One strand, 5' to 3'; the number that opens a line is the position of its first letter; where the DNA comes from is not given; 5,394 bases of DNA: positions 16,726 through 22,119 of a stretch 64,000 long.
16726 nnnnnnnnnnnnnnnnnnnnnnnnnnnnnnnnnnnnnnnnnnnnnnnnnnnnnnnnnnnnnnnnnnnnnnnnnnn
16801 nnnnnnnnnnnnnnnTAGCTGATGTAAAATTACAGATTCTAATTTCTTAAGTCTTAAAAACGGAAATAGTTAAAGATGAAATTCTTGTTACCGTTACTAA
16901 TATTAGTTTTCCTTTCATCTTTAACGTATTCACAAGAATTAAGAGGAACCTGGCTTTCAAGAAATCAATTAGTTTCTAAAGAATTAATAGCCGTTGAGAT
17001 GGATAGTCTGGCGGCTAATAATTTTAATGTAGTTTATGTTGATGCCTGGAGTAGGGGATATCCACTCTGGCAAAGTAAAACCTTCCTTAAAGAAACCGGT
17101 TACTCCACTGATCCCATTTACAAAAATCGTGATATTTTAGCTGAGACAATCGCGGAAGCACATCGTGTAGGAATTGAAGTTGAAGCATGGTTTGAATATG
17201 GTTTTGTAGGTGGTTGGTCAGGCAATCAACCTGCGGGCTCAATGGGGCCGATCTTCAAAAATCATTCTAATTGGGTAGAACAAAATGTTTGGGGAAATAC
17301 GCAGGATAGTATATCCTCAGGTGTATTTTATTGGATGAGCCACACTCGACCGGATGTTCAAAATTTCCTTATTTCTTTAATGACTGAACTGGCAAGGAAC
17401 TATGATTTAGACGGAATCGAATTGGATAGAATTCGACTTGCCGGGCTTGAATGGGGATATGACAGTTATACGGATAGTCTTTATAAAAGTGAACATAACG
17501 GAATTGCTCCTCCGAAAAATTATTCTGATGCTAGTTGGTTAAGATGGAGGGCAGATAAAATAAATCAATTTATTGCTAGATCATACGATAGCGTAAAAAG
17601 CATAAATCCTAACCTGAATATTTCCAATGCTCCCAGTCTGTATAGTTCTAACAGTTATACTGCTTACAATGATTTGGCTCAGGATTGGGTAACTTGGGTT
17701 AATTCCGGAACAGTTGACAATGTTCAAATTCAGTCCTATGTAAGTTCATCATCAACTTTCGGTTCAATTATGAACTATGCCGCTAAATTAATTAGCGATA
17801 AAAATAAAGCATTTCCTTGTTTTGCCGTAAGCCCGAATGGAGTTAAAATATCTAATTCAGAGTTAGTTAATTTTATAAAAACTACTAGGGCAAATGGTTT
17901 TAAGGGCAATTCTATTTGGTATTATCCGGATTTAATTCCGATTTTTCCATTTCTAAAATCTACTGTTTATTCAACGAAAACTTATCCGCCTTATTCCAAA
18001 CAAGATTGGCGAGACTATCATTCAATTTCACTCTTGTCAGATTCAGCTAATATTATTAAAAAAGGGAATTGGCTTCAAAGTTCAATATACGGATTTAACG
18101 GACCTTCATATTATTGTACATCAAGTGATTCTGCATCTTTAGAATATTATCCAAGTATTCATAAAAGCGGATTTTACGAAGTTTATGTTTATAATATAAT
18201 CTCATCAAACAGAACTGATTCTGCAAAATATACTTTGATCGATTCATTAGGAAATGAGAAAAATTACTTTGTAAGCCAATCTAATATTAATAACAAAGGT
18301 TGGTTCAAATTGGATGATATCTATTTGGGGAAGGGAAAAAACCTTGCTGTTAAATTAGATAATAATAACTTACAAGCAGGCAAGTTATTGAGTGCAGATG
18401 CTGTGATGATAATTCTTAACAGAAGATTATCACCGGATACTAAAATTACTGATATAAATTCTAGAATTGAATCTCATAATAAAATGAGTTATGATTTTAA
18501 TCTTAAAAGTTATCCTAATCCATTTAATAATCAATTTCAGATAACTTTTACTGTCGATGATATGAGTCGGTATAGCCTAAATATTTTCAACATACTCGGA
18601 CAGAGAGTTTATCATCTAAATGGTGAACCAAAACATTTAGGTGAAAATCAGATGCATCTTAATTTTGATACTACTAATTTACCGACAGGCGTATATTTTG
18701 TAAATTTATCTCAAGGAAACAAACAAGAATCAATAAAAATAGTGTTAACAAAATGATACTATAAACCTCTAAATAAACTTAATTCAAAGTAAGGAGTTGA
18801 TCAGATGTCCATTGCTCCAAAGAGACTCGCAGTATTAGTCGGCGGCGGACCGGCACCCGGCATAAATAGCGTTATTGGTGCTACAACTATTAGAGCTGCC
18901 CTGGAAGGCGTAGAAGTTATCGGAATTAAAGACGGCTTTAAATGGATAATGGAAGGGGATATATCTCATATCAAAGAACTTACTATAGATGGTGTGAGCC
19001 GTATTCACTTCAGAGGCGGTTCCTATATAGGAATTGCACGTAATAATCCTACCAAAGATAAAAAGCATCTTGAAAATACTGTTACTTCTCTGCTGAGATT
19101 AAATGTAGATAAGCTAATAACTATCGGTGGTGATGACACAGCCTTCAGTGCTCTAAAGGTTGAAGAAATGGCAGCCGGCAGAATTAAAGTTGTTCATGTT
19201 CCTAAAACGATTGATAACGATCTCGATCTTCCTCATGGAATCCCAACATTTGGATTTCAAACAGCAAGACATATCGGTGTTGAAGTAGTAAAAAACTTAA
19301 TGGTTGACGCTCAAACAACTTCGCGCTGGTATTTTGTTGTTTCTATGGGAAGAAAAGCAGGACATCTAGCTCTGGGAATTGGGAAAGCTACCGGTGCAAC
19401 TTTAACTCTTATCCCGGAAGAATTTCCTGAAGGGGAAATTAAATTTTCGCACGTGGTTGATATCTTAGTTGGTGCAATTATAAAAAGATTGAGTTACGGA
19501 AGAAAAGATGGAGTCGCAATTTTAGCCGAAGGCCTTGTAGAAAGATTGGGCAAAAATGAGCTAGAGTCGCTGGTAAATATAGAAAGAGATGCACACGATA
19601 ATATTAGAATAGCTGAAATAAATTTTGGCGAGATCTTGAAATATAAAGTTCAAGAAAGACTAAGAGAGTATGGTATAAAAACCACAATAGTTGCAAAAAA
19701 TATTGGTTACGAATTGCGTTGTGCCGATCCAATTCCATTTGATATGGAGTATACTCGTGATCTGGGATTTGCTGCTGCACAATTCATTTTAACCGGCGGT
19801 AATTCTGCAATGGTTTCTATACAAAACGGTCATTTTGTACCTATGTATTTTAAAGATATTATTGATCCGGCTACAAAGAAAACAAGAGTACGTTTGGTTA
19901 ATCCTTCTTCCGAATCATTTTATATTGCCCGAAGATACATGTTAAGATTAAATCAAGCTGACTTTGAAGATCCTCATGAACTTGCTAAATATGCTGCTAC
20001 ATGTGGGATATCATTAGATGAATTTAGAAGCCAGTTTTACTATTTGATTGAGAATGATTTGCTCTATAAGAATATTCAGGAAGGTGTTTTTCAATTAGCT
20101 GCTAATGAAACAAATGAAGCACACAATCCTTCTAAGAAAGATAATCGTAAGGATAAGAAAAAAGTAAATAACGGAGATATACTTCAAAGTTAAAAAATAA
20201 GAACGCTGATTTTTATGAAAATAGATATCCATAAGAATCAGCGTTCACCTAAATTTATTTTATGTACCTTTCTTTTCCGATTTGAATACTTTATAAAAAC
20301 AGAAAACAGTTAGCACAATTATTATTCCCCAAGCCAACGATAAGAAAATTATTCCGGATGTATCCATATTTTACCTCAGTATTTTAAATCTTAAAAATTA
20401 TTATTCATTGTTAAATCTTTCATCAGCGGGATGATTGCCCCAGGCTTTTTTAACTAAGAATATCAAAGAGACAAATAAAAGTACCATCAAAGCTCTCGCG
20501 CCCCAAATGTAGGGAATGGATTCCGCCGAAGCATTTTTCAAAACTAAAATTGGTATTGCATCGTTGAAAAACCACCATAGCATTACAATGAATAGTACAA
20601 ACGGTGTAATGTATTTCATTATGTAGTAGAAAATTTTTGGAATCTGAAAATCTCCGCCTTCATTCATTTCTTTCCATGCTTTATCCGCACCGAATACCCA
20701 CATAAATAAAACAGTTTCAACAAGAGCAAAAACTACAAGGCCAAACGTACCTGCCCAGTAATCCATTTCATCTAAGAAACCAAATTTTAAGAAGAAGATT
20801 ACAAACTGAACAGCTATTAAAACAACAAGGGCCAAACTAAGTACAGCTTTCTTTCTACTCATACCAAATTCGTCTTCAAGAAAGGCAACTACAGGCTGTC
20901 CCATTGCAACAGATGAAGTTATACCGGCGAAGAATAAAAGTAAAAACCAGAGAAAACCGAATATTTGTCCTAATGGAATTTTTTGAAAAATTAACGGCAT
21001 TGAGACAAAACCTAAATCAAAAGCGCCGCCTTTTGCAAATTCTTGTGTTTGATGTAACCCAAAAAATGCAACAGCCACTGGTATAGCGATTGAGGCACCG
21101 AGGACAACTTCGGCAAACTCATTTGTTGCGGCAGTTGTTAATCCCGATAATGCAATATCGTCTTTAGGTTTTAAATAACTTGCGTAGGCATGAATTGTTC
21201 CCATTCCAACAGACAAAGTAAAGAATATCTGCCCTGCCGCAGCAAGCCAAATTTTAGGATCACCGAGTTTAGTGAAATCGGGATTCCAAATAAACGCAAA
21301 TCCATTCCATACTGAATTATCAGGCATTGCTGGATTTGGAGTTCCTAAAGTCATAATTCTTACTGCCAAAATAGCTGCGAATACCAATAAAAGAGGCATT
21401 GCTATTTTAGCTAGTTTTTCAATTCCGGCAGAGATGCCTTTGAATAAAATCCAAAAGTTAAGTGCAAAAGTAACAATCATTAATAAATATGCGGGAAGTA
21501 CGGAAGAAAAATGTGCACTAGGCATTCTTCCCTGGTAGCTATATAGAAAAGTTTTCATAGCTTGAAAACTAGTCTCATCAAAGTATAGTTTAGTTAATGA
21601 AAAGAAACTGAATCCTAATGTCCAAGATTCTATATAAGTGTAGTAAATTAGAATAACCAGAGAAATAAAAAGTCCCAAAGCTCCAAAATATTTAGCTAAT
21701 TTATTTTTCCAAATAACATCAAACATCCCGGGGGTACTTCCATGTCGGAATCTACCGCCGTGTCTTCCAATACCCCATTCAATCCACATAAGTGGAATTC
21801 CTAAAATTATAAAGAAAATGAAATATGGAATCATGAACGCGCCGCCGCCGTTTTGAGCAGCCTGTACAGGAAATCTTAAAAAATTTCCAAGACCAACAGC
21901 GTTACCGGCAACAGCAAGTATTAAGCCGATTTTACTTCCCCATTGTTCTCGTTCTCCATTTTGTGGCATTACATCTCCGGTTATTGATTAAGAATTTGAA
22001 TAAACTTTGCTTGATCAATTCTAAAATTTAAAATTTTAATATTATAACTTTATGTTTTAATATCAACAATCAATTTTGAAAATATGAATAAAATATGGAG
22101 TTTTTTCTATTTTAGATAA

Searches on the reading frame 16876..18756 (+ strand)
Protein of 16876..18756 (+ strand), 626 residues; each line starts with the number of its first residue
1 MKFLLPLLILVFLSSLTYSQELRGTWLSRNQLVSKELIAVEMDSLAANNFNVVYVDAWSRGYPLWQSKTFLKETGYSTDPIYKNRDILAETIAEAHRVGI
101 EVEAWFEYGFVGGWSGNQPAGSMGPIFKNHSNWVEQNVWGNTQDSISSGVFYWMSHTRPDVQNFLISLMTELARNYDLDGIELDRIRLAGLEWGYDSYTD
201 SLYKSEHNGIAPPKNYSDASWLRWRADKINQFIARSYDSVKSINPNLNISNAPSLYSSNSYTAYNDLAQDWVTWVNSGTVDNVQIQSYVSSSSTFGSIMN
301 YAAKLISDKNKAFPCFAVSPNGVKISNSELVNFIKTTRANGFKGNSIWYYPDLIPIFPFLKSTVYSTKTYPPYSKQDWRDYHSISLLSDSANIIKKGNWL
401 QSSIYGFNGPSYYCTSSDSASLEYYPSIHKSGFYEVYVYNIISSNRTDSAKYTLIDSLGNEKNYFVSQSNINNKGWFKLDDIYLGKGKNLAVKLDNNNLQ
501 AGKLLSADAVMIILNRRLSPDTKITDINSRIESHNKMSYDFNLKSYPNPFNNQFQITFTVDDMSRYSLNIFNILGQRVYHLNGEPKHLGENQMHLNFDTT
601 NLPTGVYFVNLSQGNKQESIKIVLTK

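Call 61: search_protein_families(library=pfam, proteins=[window:16876-18756:+], max_evalue=0.00001)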
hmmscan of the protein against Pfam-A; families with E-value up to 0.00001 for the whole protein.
window:16876-18756:+ (626 aa): 4 families
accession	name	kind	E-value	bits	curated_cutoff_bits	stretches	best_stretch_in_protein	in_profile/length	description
PF02638.21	GHL10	-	3.6e-51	174.5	27.9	1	21-312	1-285/311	Glycosyl hydrolase-like 10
PF25275.1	Golvesin_C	-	1.9e-17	64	31.6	1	388-512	6-130/132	Golvesin C-terminal domain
PF18962.6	Por_Secre_tail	-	6.8e-13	49.2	27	1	546-623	2-74/75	Secretion system C-terminal sorting domain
PF13585.12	CHU_C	-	5.2e-06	26.9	27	0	550-618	14-78/86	CHU_C Type IX secretion signal domain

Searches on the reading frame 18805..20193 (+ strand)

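Call 61: search_protein_families(library=pfam, proteins=[window:18805-20193:+], max_evalue=0.00001)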
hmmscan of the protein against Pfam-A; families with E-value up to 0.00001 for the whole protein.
window:18805-20193:+ (462 aa): 1 family
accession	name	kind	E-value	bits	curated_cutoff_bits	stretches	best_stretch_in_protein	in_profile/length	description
PF00365.25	PFK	-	7.4e-51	173.6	30.9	1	7-328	1-277/277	Phosphofructokinase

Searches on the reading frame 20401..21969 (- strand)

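Call 61: search_protein_families(library=pfam, proteins=[window:20401-21969:-], max_evalue=0.00001)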
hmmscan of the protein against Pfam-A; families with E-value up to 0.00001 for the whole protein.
window:20401-21969:- (522 aa): 1 family
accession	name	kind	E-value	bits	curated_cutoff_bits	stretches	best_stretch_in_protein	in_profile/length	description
PF00209.24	SNF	-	1.8e-58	199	27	2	164-468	180-482/524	Sodium:neurotransmitter symporter family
